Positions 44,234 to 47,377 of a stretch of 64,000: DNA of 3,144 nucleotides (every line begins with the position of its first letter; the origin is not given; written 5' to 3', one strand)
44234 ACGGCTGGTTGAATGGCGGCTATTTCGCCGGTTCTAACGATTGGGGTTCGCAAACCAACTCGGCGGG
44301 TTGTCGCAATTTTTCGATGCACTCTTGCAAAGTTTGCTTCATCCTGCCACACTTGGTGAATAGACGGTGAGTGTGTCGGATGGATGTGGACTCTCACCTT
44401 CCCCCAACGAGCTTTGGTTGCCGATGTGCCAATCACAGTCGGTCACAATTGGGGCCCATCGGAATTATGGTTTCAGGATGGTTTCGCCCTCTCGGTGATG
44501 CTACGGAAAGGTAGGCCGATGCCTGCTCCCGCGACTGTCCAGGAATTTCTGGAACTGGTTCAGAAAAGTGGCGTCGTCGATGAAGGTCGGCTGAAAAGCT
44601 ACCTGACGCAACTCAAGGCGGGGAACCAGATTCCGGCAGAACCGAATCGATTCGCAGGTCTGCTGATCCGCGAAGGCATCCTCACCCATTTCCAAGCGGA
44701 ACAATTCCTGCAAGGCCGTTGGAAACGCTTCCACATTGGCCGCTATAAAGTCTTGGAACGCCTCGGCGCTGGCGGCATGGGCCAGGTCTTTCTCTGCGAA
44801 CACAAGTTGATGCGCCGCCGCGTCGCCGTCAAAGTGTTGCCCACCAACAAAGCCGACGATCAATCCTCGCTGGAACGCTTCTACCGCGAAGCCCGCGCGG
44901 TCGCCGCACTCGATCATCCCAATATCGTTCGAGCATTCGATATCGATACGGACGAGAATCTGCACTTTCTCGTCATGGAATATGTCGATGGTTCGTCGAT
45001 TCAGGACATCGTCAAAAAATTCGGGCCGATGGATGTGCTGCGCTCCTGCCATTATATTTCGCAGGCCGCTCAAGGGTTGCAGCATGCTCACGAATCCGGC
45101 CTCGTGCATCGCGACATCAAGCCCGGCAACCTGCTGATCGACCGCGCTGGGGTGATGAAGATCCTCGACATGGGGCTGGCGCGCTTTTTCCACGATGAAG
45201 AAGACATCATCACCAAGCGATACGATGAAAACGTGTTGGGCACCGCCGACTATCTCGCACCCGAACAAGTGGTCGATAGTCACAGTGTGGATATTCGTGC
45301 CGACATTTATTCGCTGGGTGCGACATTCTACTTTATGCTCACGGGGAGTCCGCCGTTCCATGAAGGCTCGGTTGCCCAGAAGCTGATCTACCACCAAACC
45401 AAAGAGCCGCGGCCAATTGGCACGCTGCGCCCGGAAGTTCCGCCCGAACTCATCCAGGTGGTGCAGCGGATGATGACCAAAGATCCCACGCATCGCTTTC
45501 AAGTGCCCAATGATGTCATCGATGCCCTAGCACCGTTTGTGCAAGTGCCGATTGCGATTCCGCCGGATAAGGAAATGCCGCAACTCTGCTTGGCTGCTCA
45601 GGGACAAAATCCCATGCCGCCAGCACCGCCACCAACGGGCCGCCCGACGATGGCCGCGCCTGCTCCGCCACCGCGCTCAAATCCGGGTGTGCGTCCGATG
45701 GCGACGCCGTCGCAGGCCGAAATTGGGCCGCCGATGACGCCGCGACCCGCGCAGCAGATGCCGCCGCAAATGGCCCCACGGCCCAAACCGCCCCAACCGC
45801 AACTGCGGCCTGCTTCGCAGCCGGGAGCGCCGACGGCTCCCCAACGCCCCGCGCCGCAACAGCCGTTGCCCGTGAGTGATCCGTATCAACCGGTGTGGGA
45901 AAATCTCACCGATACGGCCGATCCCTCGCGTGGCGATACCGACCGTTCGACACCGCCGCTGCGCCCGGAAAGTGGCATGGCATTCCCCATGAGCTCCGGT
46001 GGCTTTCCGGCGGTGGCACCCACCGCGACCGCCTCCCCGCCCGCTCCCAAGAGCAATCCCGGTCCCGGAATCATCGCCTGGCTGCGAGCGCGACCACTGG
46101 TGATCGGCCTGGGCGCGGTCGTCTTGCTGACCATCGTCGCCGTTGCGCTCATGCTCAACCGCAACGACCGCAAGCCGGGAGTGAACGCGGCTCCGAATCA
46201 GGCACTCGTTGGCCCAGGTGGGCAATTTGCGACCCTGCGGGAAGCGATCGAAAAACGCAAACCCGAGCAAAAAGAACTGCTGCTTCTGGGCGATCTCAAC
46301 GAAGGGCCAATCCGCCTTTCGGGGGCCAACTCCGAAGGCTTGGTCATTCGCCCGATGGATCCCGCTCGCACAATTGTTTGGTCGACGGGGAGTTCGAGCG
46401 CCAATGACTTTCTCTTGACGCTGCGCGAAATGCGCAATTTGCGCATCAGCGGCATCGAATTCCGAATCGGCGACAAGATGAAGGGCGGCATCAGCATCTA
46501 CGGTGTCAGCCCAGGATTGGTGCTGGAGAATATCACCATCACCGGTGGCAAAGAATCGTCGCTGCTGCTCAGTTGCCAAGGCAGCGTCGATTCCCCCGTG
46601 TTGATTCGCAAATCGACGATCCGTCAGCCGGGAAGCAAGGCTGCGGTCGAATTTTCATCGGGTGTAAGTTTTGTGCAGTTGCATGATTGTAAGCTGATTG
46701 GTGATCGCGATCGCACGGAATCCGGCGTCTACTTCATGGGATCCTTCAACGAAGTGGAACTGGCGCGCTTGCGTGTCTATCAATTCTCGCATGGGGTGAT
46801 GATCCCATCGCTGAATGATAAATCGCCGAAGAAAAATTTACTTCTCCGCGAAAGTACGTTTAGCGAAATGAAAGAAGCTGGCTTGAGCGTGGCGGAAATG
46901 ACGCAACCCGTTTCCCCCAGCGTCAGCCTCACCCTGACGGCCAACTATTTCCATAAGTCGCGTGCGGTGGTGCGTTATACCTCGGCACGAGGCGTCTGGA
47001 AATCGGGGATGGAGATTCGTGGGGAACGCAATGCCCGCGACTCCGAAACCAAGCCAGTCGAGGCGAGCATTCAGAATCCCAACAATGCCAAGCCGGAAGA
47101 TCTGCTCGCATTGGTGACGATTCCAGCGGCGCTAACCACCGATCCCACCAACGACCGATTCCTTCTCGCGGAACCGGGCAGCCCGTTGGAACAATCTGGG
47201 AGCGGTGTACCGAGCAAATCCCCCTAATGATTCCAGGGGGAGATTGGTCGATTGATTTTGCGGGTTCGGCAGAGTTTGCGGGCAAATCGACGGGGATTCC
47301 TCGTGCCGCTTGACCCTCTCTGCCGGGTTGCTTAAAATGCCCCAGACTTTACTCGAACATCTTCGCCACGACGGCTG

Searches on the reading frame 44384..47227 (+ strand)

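Call 90: search_protein_families(library=pfam, proteins=[window:44384-47227:+], max_evalue=0.001)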
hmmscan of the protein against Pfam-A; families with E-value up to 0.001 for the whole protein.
window:44384-47227:+ (947 aa): 4 families
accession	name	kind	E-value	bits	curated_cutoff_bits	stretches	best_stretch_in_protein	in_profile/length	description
PF00069.31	Pkinase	-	1e-53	182.9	31.7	1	121-374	1-254/263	Protein kinase domain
PF07714.23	PK_Tyr_Ser-Thr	-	1.6e-35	123.1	23.1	1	123-373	3-250/258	Protein tyrosine and serine/threonine kinase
PF03109.22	ABC1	-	4.2e-08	33.1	22.9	1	165-271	119-219/244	ABC1 atypical kinase-like domain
PF01636.29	APH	-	6.3e-07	29.8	23.2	0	235-266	165-197/239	Phosphotransferase enzyme family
